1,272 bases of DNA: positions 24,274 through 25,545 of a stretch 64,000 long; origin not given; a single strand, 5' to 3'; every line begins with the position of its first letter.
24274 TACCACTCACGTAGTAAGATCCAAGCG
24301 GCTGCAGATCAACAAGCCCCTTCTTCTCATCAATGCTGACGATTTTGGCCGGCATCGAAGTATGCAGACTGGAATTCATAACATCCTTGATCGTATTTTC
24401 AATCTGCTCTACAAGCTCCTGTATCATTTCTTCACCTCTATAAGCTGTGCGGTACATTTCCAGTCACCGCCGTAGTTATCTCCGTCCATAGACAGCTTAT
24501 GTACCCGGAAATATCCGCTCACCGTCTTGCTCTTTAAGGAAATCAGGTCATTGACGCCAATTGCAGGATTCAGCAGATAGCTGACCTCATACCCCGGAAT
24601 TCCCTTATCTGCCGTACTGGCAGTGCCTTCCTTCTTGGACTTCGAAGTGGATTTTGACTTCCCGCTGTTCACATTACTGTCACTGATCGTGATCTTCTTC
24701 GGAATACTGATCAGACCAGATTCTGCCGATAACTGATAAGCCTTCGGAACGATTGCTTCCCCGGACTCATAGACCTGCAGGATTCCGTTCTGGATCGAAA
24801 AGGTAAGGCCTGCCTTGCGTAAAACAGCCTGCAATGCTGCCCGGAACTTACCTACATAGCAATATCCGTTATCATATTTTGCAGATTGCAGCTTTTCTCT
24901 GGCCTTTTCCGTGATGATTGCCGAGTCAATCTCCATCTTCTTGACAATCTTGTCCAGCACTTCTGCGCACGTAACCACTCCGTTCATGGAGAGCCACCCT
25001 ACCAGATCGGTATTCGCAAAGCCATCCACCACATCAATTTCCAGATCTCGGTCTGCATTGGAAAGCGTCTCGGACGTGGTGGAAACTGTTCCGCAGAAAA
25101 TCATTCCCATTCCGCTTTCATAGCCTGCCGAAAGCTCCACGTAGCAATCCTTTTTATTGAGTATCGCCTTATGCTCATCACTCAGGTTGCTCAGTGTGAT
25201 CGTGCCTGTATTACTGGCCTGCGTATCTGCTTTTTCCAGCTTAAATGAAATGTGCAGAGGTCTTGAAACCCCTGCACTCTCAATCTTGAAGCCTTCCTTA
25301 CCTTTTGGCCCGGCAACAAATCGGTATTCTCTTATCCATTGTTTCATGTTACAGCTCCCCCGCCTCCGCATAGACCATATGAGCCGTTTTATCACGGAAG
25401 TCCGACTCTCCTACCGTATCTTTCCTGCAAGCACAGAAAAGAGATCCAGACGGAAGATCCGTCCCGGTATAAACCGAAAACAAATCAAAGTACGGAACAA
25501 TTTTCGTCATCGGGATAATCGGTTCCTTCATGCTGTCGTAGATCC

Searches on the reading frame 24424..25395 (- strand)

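Call 65: search_protein_families(library=pfam, proteins=[window:24424-25395:-], max_evalue=0.001)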
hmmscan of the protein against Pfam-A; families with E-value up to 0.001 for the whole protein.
window:24424-25395:- (323 aa): 1 family
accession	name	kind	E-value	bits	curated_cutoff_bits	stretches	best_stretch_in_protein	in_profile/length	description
PF22759.1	E217_GP41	-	6.7e-06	25.9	27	1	61-233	33-221/279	Baseplate hub gp41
